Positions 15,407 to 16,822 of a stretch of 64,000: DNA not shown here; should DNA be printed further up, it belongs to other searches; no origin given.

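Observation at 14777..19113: Five-gene minus-strand module: baeRF-like, Usp, then tightly coupled TerB / CBS site-2 protease / patatin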

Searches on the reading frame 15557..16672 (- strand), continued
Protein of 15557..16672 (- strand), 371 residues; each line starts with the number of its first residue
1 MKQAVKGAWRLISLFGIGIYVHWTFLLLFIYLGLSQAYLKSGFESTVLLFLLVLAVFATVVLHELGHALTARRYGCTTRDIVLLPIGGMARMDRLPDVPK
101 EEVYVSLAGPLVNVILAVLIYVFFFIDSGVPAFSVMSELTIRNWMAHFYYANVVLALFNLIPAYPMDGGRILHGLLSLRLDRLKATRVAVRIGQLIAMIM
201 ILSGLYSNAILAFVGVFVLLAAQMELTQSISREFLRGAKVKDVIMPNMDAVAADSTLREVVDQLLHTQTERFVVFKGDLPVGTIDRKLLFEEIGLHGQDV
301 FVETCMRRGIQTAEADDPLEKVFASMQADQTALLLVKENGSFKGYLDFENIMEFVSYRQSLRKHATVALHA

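Call 85: list_cluster_members(proteins=[P0001])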
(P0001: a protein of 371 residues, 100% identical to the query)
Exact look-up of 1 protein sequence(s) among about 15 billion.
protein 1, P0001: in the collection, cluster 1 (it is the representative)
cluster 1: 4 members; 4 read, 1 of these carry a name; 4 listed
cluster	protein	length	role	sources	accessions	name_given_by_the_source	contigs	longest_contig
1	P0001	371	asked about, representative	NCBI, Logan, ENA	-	-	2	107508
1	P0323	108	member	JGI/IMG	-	hypothetical protein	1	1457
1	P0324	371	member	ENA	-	-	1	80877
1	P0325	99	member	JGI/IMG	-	-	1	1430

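Call 86: search_protein_families(library=pfam, proteins=[L055:5121-7235:+, L055:7192-7992:+, L048:201-1589:+, L048:2688-4109:+, L048:4227-5090:+, L048:5087-6091:+, L048:7247-7867:+, L080:2095-3150:-, L080:3162-5003:-, L005:8162-9337:+], max_evalue=0.001)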
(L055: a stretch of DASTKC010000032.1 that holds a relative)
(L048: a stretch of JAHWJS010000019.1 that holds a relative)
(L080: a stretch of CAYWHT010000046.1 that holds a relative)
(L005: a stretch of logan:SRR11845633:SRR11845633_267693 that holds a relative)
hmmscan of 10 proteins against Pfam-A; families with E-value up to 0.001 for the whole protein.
L055:5121-7235:+ (704 aa): 5 families
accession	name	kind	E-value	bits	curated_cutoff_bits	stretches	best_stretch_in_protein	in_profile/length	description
PF00326.27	Peptidase_S9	-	9.4e-54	182.6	22.6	1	497-703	2-212/213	Prolyl oligopeptidase family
PF07676.18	PD40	-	5.9e-19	68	20.9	2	102-137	2-37/38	WD40-like Beta Propeller Repeat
PF20434.5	BD-FAE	-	1.1e-08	35.3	26.8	1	475-655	10-209/215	BD-FAE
PF02129.25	Peptidase_S15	-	0.00019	21.7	23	0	488-616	27-151/262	X-Pro dipeptidyl-peptidase (S15 family)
PF05448.18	AXE1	-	0.0002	20.7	21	0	540-587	157-204/321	Acetyl xylan esterase (AXE1)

L055:7192-7992:+ (266 aa): 0 families

L048:201-1589:+ (462 aa): 4 families
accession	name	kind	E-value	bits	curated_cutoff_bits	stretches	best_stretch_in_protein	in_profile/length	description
PF02518.31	HATPase_c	-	1.5e-30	106.3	26.4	1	343-453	1-110/111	Histidine kinase-, DNA gyrase B-, and HSP90-like ATPase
PF00672.30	HAMP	-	2.1e-11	44.4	25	1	169-217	5-53/53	HAMP domain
PF00512.31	HisKA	-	2.3e-09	37.6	26.9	1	222-280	2-59/66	His Kinase A (phospho-acceptor) domain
PF13581.12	HATPase_c_2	-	2.6e-05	24.7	27.4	1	354-448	38-125/127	Histidine kinase-like ATPase domain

L048:2688-4109:+ (473 aa): 4 families
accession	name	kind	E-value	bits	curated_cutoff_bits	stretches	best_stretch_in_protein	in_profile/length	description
PF24961.1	NfeD_membrane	-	4.2e-24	85.3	26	1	267-390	1-117/119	NfeD integral membrane domain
PF25145.1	NfeD1b_N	-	5.7e-17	62.4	40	1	56-208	2-147/189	NfeD1b, N-terminal domain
PF01957.25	NfeD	-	2e-15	57.1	29.1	1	406-463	2-57/57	NfeD-like C-terminal, partner-binding domain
PF00574.28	CLP_protease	-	3.4e-05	24.2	20.2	1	85-217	46-179/182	Clp protease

L048:4227-5090:+ (287 aa): 1 family
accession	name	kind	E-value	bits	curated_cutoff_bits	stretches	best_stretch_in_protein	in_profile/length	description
PF01145.31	Band_7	-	7.9e-39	134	23.6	1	25-193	2-174/176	SPFH domain / Band 7 family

L048:5087-6091:+ (334 aa): 5 families
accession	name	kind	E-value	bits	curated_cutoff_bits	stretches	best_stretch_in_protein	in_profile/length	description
PF20434.5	BD-FAE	-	2.5e-24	86.5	26.8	1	93-195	10-116/215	BD-FAE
PF07859.19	Abhydrolase_3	-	6.8e-21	75.4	25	1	100-292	2-209/210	alpha/beta hydrolase fold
PF00326.27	Peptidase_S9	-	1.3e-10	41.6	22.6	1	231-297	130-195/213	Prolyl oligopeptidase family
PF00135.34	COesterase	-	9.9e-09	35.1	27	1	80-192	86-204/515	Carboxylesterase family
PF01738.24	DLH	-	9.5e-07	29.1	21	1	247-297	144-194/217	Dienelactone hydrolase family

L048:7247-7867:+ (206 aa): 2 families
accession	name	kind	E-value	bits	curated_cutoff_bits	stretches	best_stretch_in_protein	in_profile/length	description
PF04239.17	DUF421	-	6.7e-12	45.4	23.6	1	112-187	2-76/129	YetF C-terminal domain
PF20730.2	YetF_N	-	0.00028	21.1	26.5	1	37-105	3-72/76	YetF N-terminal transmembrane domain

L080:2095-3150:- (351 aa): 1 family
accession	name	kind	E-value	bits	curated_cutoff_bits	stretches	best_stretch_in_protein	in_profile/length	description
PF02775.26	TPP_enzyme_C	-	3.9e-31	108.3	21.9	1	62-209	2-151/151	Thiamine pyrophosphate enzyme, C-terminal TPP binding domain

L080:3162-5003:- (613 aa): 3 families
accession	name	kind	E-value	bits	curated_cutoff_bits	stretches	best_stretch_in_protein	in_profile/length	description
PF01855.24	POR_N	-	4.6e-52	177.5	27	1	257-474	7-222/231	Pyruvate flavodoxin/ferredoxin oxidoreductase, thiamine diP-bdg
PF01558.24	POR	-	1.9e-25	90.4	27.4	1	20-210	2-172/173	Pyruvate ferredoxin/flavodoxin oxidoreductase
PF17147.9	PFOR_II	-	1.2e-08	35.7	27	1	515-584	2-77/102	Pyruvate:ferredoxin oxidoreductase core domain II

L005:8162-9337:+ (391 aa): 1 family
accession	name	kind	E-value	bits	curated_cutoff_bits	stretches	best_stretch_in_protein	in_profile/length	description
PF00144.29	Beta-lactamase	-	8.9e-34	117.6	27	1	24-376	2-314/329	Beta-lactamase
